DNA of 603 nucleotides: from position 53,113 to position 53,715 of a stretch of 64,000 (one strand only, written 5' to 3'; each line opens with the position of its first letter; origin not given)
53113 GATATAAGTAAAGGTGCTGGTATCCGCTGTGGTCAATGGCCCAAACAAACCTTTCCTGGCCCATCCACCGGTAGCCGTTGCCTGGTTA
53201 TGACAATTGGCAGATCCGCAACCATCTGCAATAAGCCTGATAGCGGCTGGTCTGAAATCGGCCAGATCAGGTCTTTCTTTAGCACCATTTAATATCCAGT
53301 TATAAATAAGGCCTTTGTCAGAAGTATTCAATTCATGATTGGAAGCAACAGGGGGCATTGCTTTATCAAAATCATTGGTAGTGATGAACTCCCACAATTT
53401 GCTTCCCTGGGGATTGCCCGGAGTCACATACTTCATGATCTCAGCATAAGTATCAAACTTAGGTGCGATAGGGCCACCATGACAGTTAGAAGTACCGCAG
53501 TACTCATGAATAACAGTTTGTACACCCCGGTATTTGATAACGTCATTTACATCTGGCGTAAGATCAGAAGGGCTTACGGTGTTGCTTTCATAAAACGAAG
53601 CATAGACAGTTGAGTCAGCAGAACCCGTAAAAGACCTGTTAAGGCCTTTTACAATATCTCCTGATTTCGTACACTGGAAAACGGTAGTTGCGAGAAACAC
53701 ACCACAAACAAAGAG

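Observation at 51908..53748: Planctomycete-cytochrome-c-like domains with C-x4-CH or C-x-CH in place of the CXXCH heme motif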

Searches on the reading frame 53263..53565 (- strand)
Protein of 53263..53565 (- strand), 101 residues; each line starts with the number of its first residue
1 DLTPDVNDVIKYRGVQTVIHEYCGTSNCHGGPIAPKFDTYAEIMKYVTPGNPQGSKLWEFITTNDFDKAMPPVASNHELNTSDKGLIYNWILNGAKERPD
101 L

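Call 26: search_protein_representatives(alignment_id=A3)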
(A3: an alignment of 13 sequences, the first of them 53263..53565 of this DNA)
Query: 13 sequences, 101 profile positions. Proteins with E-value up to 0.001 (for the whole library): 754; up to 1e-10: 65; up to 1e-30: 3. The best 150 are listed.
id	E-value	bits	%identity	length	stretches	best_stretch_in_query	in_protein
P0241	2.5e-47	175.6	-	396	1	2-101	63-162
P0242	6.2e-35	135.8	-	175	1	1-101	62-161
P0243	1.5e-34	134.5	-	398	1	4-101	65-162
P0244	3.5e-30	120.5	-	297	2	4-100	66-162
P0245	3.5e-30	120.5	-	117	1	12-93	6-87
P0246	1.4e-29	118.6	-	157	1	2-100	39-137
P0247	2.6e-29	117.7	-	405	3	15-97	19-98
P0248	2.4e-28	114.6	-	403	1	4-100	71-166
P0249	1.2e-27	112.4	-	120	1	1-59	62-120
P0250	9.5e-27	109.5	-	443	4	15-98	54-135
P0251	1.2e-26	109.2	-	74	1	31-89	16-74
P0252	3.1e-26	107.8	-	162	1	1-66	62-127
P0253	1.9e-25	105.3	-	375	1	5-101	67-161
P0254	1.3e-24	102.6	-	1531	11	44-79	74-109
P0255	7.4e-21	90.6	-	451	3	18-97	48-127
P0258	1.0e-18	83.7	-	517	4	13-97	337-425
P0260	2.7e-18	82.4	-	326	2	7-97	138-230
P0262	1.3e-17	80.2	-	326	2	12-97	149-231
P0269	1.2e-15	73.9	-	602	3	15-100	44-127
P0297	2.1e-11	60.2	-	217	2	8-98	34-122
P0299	2.9e-11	59.8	-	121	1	13-97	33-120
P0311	3.8e-10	56.2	-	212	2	12-96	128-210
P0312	4.6e-10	55.9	-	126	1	14-97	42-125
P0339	7.4e-09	52.1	-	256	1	34-100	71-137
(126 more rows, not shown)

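Call 29: search_protein_families(library=pfam, proteins=[P0253, P0247, P0250, P0260, P0262, P0297, P0299, P0312, P0339, P0244], max_evalue=0.01)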
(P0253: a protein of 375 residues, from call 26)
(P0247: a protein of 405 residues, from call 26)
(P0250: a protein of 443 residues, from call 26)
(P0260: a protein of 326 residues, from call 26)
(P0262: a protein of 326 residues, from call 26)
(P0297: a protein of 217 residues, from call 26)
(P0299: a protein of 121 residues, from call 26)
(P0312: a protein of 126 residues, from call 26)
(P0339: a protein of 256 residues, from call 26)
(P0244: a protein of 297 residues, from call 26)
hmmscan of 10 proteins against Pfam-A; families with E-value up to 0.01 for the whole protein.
P0253 (375 aa): 2 families
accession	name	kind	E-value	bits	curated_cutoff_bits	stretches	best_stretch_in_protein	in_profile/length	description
PF13442.11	Cytochrome_CBB3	-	9e-06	26.4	27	1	78-151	7-68/68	Cytochrome C oxidase, cbb3-type, subunit III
PF07635.16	PSCyt1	-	1.4e-05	26.1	22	1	85-132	1-57/59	Planctomycete cytochrome C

P0247 (405 aa): 5 families
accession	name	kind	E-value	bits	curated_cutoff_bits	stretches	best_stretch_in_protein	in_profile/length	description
PF07635.16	PSCyt1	-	7.2e-11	43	22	1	240-287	3-57/59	Planctomycete cytochrome C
PF13442.11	Cytochrome_CBB3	-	2.4e-09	37.8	27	0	233-305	11-68/68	Cytochrome C oxidase, cbb3-type, subunit III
PF22297.1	PccH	-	0.0015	19.1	24.4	0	324-344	1-21/133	PccH Cytochrome c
PF00886.24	Ribosomal_S16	-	0.0025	18.2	27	0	181-196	45-60/62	Ribosomal protein S16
PF14522.11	Cytochrome_C7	-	0.0097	16.1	24.8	0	334-346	13-53/67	Cytochrome c7 and related cytochrome c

P0250 (443 aa): 5 families
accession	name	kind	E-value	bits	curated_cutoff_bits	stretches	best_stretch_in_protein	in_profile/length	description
PF13442.11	Cytochrome_CBB3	-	1.3e-15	57.9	27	1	272-343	6-68/68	Cytochrome C oxidase, cbb3-type, subunit III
PF07635.16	PSCyt1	-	1.2e-13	51.9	22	1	66-113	3-58/59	Planctomycete cytochrome C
PF00034.26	Cytochrom_C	-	2.2e-06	29.3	21.3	0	277-344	9-87/90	Cytochrome c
PF22297.1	PccH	-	2.7e-05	24.7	24.4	0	268-289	2-23/133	PccH Cytochrome c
PF22113.1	Mtrc-MtrF_II-IV_dom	-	0.00057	19.9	30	0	274-289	78-93/176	Outer membrane cytochrome MtrC/MtrF-like, domains II/IV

P0260 (326 aa): 3 families
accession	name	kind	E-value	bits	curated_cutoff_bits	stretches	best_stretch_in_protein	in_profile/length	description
PF07635.16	PSCyt1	-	4.3e-16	59.7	22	1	159-206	3-57/59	Planctomycete cytochrome C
PF13442.11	Cytochrome_CBB3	-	9.3e-09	35.9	27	0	47-119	9-68/68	Cytochrome C oxidase, cbb3-type, subunit III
PF00034.26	Cytochrom_C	-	0.0032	19.2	21.3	0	47-121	7-88/90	Cytochrome c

P0262 (326 aa): 4 families
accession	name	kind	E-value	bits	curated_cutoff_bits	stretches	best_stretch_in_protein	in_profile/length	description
PF07635.16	PSCyt1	-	1.2e-19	71.1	22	2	58-106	3-58/59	Planctomycete cytochrome C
PF13442.11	Cytochrome_CBB3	-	4.4e-09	37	27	0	252-319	9-68/68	Cytochrome C oxidase, cbb3-type, subunit III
PF00034.26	Cytochrom_C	-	0.00027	22.6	21.3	0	253-283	8-41/90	Cytochrome c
PF22297.1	PccH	-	0.0045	17.5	24.4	0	244-264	1-21/133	PccH Cytochrome c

P0297 (217 aa): 3 families
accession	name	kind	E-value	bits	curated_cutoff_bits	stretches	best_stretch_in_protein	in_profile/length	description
PF13442.11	Cytochrome_CBB3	-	2.8e-08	34.4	27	1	144-210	9-68/68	Cytochrome C oxidase, cbb3-type, subunit III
PF07635.16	PSCyt1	-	0.002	19.1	22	0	54-100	3-58/59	Planctomycete cytochrome C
PF22297.1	PccH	-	0.0065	17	24.4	0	38-69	2-30/133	PccH Cytochrome c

P0299 (121 aa): 0 families

P0312 (126 aa): 1 family
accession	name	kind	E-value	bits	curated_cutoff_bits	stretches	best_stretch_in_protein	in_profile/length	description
PF07635.16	PSCyt1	-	3.5e-07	31.2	22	1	55-100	3-56/59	Planctomycete cytochrome C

P0339 (256 aa): 3 families
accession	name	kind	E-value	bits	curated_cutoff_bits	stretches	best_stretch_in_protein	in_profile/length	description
PF07583.16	PSCyt2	-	9.7e-19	68.6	29.8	1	202-254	1-53/209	Protein of unknown function (DUF1549)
PF07635.16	PSCyt1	-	2e-13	51.2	22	1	46-111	1-59/59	Planctomycete cytochrome C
PF13442.11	Cytochrome_CBB3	-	0.0015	19.3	27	1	39-128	7-68/68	Cytochrome C oxidase, cbb3-type, subunit III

P0244 (297 aa): 1 family
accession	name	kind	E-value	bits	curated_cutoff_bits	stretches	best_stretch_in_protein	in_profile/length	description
PF07635.16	PSCyt1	-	4e-06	27.8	22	1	90-134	4-57/59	Planctomycete cytochrome C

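Call 30: search_protein_families(library=ncbifam, proteins=[P0253, P0247, P0250, P0260, P0262, P0297, P0299, P0312, P0339, P0244], max_evalue=0.01)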
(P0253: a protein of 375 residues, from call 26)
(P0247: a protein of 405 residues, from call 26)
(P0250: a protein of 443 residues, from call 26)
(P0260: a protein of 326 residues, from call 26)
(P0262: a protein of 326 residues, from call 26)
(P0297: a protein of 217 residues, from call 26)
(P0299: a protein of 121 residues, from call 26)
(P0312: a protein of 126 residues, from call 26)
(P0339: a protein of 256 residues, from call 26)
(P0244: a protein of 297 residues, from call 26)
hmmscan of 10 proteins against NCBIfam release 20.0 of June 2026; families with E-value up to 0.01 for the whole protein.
P0253 (375 aa): 3 families
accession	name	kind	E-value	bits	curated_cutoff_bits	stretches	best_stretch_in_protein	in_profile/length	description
NF047812.1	LIC11213_lipo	equivalog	8.7e-11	42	100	1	78-156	45-117/118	LIC11213 family lipoprotein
TIGR03806.1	chp_HNE_0200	subfamily_domain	0.00013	21.3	313.3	0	103-152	264-312/314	SO2930 family diheme c-type cytochrome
NF011054.0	PRK14486.1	equivalog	0.0025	17.4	447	0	67-155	209-291/294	putative bifunctional cbb3-type cytochrome c oxidase subunit II/cytochrome c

P0247 (405 aa): 4 families
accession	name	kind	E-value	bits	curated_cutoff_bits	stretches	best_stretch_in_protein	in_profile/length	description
NF047812.1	LIC11213_lipo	equivalog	1.7e-21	76.5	100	4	306-392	21-102/118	LIC11213 family lipoprotein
NF045773.1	cytochro_C550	exception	0.0039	17.1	125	0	330-399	53-117/118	cytochrome c550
TIGR01904.2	GSu_C4xC__C2xCH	domain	0.0082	15.9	27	0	333-350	48-65/73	CxxxxCH/CxxCH domain c-type cytochrome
TIGR00002.1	S16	equivalog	0.0092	16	45.3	0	180-197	47-64/78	30S ribosomal protein S16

P0250 (443 aa): 7 families
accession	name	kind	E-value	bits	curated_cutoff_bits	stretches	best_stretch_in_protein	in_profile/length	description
NF047812.1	LIC11213_lipo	equivalog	1.1e-31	109.4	100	4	276-347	48-116/118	LIC11213 family lipoprotein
NF052339.1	hydrazine_alpha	equivalog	4e-07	28.3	800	0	268-297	670-699/804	hydrazine synthase subunit alpha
NF045930.1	Cytc6PetJCyano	equivalog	1.4e-05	24.9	135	0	274-348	33-107/110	cytochrome c6 PetJ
NF050122.1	bc1_QcrC_actin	exception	2.3e-05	23.9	200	1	277-347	144-212/253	cytochrome bc1 complex diheme cytochrome c subunit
NF045774.1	cytochro_C551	exception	0.0015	18.4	118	0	275-343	45-106/110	cytochrome c551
NF052248.1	SorU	equivalog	0.0067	16.6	100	0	279-341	12-70/72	SorU family sulfite dehydrogenase c-type cytochrome subunit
TIGR01905.1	paired_CXXCH_1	subfamily_domain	0.01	15.8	25.2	0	369-389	3-23/41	doubled CXXCH domain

P0260 (326 aa): 2 families
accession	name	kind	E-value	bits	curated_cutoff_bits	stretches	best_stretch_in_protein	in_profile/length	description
NF047812.1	LIC11213_lipo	equivalog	2.7e-21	75.9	100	3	151-229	48-117/118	LIC11213 family lipoprotein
TIGR03806.1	chp_HNE_0200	subfamily_domain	0.00045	19.5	313.3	0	177-225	263-312/314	SO2930 family diheme c-type cytochrome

P0262 (326 aa): 2 families
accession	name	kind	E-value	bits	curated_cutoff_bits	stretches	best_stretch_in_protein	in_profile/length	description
NF047812.1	LIC11213_lipo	equivalog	1.2e-22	80.3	100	3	157-230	49-117/118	LIC11213 family lipoprotein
NF052339.1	hydrazine_alpha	equivalog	4.4e-08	31.5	800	0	131-172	652-692/804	hydrazine synthase subunit alpha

P0297 (217 aa): 2 families
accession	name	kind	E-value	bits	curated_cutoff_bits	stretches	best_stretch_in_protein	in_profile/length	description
NF047812.1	LIC11213_lipo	equivalog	4.4e-10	39.7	100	2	46-120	48-117/118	LIC11213 family lipoprotein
NF052339.1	hydrazine_alpha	equivalog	1.4e-06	26.5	800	1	36-73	668-703/804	hydrazine synthase subunit alpha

P0299 (121 aa): 1 family
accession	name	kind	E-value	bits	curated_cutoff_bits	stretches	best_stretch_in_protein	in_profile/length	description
NF047812.1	LIC11213_lipo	equivalog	1e-05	25.7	100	1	25-119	34-117/118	LIC11213 family lipoprotein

P0312 (126 aa): 2 families
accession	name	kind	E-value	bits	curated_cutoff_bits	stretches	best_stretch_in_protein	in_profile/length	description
NF047812.1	LIC11213_lipo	equivalog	7.7e-12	45.4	100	1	18-124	17-117/118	LIC11213 family lipoprotein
NF050122.1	bc1_QcrC_actin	exception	0.0086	15.4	200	1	45-124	141-213/253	cytochrome bc1 complex diheme cytochrome c subunit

P0339 (256 aa): 1 family
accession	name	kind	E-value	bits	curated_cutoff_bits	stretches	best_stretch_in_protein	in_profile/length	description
TIGR03806.1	chp_HNE_0200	subfamily_domain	8.2e-08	31.8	313.3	1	38-130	213-313/314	SO2930 family diheme c-type cytochrome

P0244 (297 aa): 3 families
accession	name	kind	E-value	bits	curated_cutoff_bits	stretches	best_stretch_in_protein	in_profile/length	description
NF047812.1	LIC11213_lipo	equivalog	3.7e-07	30.3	100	1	80-158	47-117/118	LIC11213 family lipoprotein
TIGR03806.1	chp_HNE_0200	subfamily_domain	0.0052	16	313.3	0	104-154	261-312/314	SO2930 family diheme c-type cytochrome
TIGR01904.2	GSu_C4xC__C2xCH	domain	0.0064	16.2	27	0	76-95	15-34/73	CxxxxCH/CxxCH domain c-type cytochrome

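Call 32: search_solved_structures(query=A3, max_evalue=1, show_alignments=3)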
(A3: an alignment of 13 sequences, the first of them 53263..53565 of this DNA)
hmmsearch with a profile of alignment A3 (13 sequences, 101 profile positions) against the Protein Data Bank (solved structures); distinct sequences matched with E-value up to 1: 1.
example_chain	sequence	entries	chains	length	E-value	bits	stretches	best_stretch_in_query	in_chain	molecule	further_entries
5mab_A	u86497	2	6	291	0.00073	23.1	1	43-96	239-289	FoxE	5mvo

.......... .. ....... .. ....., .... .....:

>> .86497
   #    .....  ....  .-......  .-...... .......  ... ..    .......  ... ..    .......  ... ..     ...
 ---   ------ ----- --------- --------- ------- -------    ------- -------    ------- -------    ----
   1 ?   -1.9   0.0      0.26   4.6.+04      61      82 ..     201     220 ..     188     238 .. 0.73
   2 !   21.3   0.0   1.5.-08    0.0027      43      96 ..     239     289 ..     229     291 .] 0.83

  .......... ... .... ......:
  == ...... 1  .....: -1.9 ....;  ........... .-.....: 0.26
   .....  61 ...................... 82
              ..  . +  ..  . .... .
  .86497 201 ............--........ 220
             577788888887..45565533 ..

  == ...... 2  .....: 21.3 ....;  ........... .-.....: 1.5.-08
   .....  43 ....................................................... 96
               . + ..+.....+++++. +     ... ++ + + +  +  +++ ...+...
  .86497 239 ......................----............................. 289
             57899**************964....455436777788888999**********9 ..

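Call 34: list_cluster_members(proteins=[P0253, P0247, P0250, P0260, P0262, P0297, P0312, P0244, P0248, P0311])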
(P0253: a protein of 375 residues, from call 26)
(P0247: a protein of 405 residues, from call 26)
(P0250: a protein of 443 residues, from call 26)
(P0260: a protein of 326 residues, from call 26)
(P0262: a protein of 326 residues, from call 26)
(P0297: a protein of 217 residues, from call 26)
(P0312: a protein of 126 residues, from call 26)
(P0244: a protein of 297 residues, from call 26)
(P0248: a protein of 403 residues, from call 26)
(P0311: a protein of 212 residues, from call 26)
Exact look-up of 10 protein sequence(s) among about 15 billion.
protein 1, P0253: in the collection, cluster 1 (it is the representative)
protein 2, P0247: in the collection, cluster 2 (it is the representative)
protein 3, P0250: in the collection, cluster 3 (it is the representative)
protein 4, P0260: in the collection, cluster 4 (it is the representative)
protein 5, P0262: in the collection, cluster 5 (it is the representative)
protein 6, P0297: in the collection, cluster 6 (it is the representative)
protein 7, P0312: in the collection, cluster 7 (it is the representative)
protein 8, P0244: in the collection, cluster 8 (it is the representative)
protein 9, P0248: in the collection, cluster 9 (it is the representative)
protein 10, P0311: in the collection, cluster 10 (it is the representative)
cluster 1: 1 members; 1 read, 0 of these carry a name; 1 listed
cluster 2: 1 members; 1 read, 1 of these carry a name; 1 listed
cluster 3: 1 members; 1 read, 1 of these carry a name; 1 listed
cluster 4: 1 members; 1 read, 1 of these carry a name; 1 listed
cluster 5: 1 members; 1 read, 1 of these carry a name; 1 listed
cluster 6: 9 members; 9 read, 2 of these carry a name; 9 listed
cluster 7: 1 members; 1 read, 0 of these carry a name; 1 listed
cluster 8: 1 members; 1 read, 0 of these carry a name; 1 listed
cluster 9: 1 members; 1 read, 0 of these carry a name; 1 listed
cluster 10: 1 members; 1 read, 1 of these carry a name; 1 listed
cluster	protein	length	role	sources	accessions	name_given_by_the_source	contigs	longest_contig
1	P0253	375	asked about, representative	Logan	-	-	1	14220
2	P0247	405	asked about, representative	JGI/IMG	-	uncharacterized membrane protein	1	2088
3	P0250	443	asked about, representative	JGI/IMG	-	hypothetical protein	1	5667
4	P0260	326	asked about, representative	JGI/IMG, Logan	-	hypothetical protein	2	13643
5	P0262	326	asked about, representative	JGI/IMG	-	hypothetical protein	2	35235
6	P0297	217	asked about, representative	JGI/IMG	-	hypothetical protein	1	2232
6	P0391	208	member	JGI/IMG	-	hypothetical protein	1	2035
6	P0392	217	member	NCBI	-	-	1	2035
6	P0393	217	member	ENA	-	-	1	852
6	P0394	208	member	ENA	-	-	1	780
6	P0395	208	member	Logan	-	-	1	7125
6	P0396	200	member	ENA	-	-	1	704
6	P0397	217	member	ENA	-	-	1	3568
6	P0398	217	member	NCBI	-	-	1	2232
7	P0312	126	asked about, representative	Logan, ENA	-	-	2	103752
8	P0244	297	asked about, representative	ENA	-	-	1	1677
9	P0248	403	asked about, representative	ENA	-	-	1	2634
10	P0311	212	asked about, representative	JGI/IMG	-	mono/diheme cytochrome c family protein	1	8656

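Call 48: find_encoding_contigs(protein=P0253, flank=7000, max_places=2)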
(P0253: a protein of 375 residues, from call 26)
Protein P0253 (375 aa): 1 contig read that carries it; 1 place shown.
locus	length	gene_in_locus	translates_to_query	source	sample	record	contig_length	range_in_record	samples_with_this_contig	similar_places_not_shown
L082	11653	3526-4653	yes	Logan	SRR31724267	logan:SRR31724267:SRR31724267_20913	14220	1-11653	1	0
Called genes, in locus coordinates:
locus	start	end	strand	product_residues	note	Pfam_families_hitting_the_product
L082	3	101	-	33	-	?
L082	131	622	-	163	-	PF03190:Thioredox_DsbH (weak), PF13899:Thioredoxin_7, PF13098:Thioredoxin_2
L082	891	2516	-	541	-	PF00112:Peptidase_C1, PF14326:DUF4384 (weak)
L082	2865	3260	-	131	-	PF12869:tRNA_anti-like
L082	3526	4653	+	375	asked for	PF13442:Cytochrome_CBB3 (faint), PF07635:PSCyt1 (faint)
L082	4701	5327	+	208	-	-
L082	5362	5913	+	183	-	PF04264:YceI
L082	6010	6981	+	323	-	PF19089:DUF5777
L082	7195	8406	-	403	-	PF00278:Orn_DAP_Arg_deC, PF02784:Orn_Arg_deC_N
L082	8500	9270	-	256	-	PF01416:PseudoU_synth_1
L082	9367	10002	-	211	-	PF02698:DUF218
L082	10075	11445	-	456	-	PF14771:DUF4476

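Call 49: find_encoding_contigs(protein=P0262, flank=7000, max_places=2)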
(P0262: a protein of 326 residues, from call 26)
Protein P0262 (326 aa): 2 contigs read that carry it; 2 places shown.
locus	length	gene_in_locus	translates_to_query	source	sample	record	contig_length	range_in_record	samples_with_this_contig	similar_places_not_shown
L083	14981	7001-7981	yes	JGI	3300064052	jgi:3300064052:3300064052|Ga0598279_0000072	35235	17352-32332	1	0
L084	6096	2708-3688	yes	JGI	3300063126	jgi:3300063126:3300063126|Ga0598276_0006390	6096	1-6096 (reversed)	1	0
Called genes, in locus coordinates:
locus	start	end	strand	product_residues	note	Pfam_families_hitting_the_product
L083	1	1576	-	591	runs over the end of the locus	PF00111:Fer2 (weak), PF13510:Fer2_4, PF10588:NADH-G_4Fe-4S_3, PF13183:Fer4_8 (weak), PF22117:Fer4_Nqo3, PF12838:Fer4_7, PF02906:Fe_hyd_lg_C, PF02256:Fe_hyd_SSU, +6 more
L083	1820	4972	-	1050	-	PF01512:Complex1_51K, PF10589:NADH_4Fe-4S, PF14691:Fer4_20, PF01262:AlaDh_PNT_C (faint), PF07992:Pyr_redox_2, PF13450:NAD_binding_8 (weak), PF13738:Pyr_redox_3, PF00070:Pyr_redox, +1 more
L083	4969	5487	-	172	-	PF01257:2Fe-2S_thioredx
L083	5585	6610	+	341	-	PF01212:Beta_elim_lyase, PF00266:Aminotran_5 (weak)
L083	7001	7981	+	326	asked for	PF13442:Cytochrome_CBB3 (faint), PF07635:PSCyt1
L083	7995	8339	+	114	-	-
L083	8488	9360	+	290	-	PF19089:DUF5777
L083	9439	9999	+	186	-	PF04264:YceI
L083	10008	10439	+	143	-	PF12869:tRNA_anti-like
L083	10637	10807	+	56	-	PF04324:Fer2_BFD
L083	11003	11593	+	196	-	-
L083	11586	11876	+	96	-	PF13601:HTH_34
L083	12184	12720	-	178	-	-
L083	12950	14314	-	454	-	PF00899:ThiF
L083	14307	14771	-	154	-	PF14464:Prok-JAB (weak)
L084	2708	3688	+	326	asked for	PF13442:Cytochrome_CBB3 (faint), PF07635:PSCyt1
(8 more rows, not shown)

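Call 50: find_encoding_contigs(protein=P0312, flank=6000, max_places=2)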
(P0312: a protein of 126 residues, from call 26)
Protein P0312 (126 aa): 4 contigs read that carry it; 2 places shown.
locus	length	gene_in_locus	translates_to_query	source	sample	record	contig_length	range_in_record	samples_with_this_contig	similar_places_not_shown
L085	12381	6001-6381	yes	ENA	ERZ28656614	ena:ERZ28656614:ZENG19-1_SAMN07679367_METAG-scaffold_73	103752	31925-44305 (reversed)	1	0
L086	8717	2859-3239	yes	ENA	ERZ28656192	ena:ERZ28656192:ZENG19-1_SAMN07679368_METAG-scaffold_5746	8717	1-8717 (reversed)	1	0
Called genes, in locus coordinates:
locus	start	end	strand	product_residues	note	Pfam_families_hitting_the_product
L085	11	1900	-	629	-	PF12891:Glyco_hydro_44, PF18962:Por_Secre_tail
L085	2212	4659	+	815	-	PF02837:Glyco_hydro_2_N, PF22666:Glyco_hydro_2_N2, PF00703:Glyco_hydro_2, PF02836:Glyco_hydro_2_C, PF16355:DUF4982, PF18565:Glyco_hydro2_C5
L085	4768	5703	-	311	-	PF13536:EmrE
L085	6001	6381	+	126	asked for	PF07635:PSCyt1 (weak)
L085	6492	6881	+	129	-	PF13442:Cytochrome_CBB3 (weak)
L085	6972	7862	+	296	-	PF19089:DUF5777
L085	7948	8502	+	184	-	PF04264:YceI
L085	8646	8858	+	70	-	PF12869:tRNA_anti-like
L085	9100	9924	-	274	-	PF02146:SIR2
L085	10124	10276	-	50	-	-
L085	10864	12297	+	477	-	PF02310:B12-binding, PF04055:Radical_SAM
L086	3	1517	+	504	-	?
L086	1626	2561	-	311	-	PF13536:EmrE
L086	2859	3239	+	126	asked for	PF07635:PSCyt1 (weak)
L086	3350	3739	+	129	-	PF13442:Cytochrome_CBB3 (weak)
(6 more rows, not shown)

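Call 51: find_encoding_contigs(protein=P0311, flank=6000, max_places=2)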
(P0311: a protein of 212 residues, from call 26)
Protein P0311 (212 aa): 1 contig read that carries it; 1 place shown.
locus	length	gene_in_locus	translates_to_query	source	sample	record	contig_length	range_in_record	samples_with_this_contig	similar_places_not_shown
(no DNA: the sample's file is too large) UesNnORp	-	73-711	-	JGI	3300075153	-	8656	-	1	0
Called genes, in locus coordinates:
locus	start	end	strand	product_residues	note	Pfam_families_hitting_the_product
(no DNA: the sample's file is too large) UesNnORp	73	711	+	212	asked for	PF00034:Cytochrom_C (faint), PF13442:Cytochrome_CBB3 (faint), PF07635:PSCyt1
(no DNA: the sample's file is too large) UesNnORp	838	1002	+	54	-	-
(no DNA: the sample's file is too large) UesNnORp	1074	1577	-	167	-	-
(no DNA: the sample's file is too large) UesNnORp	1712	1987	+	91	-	-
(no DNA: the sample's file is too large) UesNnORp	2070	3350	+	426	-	PF00079:Serpin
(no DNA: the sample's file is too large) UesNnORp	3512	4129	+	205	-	PF12728:HTH_17, PF00376:MerR, PF13411:MerR_1 (weak)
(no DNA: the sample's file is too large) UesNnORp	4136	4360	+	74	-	-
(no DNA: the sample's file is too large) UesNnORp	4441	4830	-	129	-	-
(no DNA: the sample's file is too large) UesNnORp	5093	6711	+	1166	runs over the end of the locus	PF02811:PHP, PF07733:DNA_pol3_alpha, PF17657:DNA_pol3_finger, PF14579:HHH_6, PF01336:tRNA_anti-codon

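Call 52: find_encoding_contigs(protein=P0260, flank=6000, max_places=2)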
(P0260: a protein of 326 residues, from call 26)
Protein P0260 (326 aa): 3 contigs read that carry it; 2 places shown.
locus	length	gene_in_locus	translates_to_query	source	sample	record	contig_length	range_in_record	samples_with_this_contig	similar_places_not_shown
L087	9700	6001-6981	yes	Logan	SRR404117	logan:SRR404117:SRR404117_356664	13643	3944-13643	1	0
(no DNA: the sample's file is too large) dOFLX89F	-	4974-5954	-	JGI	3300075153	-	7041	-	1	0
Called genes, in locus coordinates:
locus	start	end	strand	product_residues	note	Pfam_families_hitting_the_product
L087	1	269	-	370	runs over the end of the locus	PF13242:Hydrolase_like, PF00475:IGPD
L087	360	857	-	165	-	PF13302:Acetyltransf_3 (weak), PF13420:Acetyltransf_4, PF00583:Acetyltransf_1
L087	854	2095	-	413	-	PF05977:MFS_3, PF07690:MFS_1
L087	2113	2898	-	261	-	PF00702:Hydrolase, PF13344:Hydrolase_6, PF13419:HAD_2 (weak), PF13242:Hydrolase_like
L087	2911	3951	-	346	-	PF04371:PAD_porph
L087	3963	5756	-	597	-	PF05192:MutS_III (weak), PF00488:MutS_V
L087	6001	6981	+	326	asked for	PF13442:Cytochrome_CBB3 (faint), PF07635:PSCyt1 (weak)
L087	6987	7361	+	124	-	-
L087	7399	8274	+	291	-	PF19089:DUF5777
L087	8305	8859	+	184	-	PF04264:YceI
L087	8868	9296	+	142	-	PF12869:tRNA_anti-like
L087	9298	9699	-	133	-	?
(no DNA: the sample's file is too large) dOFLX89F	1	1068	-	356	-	?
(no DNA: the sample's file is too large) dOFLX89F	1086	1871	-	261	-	PF00702:Hydrolase, PF13344:Hydrolase_6, PF13419:HAD_2 (weak), PF13242:Hydrolase_like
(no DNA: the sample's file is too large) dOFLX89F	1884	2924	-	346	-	PF04371:PAD_porph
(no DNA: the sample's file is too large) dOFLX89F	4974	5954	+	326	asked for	PF13442:Cytochrome_CBB3 (faint), PF07635:PSCyt1 (weak)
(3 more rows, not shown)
